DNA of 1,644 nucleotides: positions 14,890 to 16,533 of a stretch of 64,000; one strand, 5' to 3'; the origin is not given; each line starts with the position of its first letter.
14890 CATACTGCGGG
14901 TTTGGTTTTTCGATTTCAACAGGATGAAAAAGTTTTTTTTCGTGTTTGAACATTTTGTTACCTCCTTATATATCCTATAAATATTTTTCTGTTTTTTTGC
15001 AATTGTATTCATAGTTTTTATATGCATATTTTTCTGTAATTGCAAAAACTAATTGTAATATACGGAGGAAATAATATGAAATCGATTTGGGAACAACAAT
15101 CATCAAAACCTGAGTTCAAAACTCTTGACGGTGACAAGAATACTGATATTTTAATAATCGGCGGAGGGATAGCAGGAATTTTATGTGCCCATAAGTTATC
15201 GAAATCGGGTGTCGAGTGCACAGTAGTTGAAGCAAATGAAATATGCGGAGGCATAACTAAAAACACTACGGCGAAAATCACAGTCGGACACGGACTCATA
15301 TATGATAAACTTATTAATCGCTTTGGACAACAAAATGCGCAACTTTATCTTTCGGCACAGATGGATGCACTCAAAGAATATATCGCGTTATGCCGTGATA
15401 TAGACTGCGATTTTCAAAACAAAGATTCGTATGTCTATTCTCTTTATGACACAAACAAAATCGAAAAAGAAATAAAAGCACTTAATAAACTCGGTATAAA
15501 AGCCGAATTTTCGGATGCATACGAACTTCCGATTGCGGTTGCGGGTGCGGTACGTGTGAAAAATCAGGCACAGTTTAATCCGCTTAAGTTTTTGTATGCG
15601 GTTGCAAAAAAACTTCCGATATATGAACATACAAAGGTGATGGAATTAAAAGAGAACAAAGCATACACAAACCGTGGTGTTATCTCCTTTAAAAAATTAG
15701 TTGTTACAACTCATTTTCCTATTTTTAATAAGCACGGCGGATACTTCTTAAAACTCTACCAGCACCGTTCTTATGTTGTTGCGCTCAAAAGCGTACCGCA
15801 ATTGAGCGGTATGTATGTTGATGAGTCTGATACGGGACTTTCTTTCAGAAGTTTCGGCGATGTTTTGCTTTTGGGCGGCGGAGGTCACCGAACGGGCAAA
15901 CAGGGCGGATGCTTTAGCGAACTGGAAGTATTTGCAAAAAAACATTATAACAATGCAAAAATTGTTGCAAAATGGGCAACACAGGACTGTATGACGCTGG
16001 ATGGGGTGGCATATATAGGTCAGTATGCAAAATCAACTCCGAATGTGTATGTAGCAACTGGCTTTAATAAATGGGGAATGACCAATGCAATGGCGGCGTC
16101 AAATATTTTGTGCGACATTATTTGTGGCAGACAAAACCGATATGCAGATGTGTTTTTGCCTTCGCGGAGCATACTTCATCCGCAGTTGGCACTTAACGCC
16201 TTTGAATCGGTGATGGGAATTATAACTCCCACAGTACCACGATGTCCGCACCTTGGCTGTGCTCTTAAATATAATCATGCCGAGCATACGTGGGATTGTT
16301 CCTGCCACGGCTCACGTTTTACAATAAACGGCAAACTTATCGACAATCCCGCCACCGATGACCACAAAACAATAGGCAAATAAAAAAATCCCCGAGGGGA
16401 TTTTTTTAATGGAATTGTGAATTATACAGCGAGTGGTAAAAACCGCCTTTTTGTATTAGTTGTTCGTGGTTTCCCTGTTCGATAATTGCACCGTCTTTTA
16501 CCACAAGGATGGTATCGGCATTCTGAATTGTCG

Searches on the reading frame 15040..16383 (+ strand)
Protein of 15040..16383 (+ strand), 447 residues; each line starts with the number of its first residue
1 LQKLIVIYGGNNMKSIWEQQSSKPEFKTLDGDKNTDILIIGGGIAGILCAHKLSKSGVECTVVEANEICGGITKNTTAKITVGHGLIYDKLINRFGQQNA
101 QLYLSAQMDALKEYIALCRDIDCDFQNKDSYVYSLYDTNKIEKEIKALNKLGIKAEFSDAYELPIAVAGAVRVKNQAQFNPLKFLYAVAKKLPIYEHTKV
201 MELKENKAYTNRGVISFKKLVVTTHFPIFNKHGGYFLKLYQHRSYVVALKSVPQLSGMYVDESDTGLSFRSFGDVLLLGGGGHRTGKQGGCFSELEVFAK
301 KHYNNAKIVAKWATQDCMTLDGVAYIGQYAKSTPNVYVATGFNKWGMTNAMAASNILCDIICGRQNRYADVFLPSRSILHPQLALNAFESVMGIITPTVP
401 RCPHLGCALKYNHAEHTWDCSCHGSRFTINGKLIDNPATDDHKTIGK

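Call 4: search_protein_families(library=pfam, proteins=[window:15040-16383:+])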
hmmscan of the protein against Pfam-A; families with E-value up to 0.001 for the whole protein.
window:15040-16383:+ (447 aa): 8 families
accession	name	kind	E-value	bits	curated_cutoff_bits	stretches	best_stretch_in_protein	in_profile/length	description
PF01266.30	DAO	-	2.8e-34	119.6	27.9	1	36-359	1-352/353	FAD dependent oxidoreductase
PF13450.12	NAD_binding_8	-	5.9e-09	36.5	21.9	1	39-78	1-40/68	NAD(P)-binding Rossmann-like domain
PF00355.32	Rieske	-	2.1e-07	31.2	20.3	1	399-443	40-85/88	Rieske [2Fe-2S] domain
PF12831.13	FAD_oxidored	-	1.2e-05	25.3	27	1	36-75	1-40/416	FAD dependent oxidoreductase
PF00890.30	FAD_binding_2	-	1.8e-05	24.5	20.4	1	36-71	1-36/414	FAD binding domain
PF07992.20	Pyr_redox_2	-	2.6e-05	24.2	26.1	1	36-106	2-58/291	Pyridine nucleotide-disulphide oxidoreductase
PF01494.25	FAD_binding_3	-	2.9e-05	23.9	22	1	35-66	2-33/349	FAD binding domain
PF03486.20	HI0933_like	-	6.2e-05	23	50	1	36-129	2-97/244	HI0933-like protein Rossmann domain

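Call 5: search_protein_families(library=ncbifam, proteins=[window:15040-16383:+])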
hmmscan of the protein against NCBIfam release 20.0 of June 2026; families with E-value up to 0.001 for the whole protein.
window:15040-16383:+ (447 aa): 47 families (the best 25 are shown)
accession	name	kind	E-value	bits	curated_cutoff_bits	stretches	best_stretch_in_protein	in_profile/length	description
NF050086.1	pipecolate_AmaA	exception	1.8e-11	43.4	600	1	14-252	4-261/425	L-pipecolate oxidase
TIGR03197.1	MnmC_Cterm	equivalog_domain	3.4e-11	42.8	174.2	1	36-160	1-118/400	FAD-dependent 5-carboxymethylaminomethyl-2-thiouridine(34) oxidoreductase MnmC1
NF002481.1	PRK01747.1-2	equivalog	5.8e-11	41.9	600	1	23-211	225-397/611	bifunctional tRNA (5-methylaminomethyl-2-thiouridine)(34)-methyltransferase MnmC2/FAD-dependent 5-carboxymethylaminomethyl-2-thiouridine(34)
TIGR03329.1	Phn_aa_oxid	hypoth_equivalog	6e-11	41.8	632.8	1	23-154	13-149/460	putative aminophosphonate oxidoreductase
NF002480.1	PRK01747.1-1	equivalog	1.2e-09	37.2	540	1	20-160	233-366/645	bifunctional tRNA (5-methylaminomethyl-2-thiouridine)(34)-methyltransferase MnmC2/FAD-dependent 5-carboxymethylaminomethyl-2-thiouridine(34)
NF010001.0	PRK13474.1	subfamily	6e-09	35.5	154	1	401-439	106-144/178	cytochrome b6-f complex iron-sulfur subunit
NF045928.1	Cytb6fFeSPetC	equivalog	7.8e-09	35.1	250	1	400-439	106-145/179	cytochrome b6-f complex iron-sulfur subunit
NF001933.0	PRK00711.1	subfamily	2.3e-08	33.5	383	0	306-367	346-405/429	D-amino acid dehydrogenase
NF005560.0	PRK07233.1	equivalog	9.7e-08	31.3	252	1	36-77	2-43/435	hypothetical protein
TIGR01416.1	Rieske_proteo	equivalog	2.8e-07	30.7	97.4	1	399-439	113-157/176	ubiquinol-cytochrome c reductase iron-sulfur subunit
TIGR03467.1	HpnE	equivalog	2.9e-07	30.2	283.05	1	38-73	2-37/430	hydroxysqualene dehydroxylase HpnE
NF040813.1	pro_dh_Thprot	equivalog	7e-07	28.7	600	1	37-153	2-109/362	D-proline dehydrogenase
NF033460.1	glycerol3P_ox_II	equivalog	7.7e-07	28.6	460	1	35-158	2-114/361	type 2 glycerol-3-phosphate oxidase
TIGR02352.1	thiamin_ThiO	equivalog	1.6e-06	27.5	250.8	1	37-208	1-182/351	glycine oxidase ThiO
NF009410.0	PRK12771.1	subfamily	2.4e-06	26.4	516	1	30-72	134-176/566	NAD(P)-binding protein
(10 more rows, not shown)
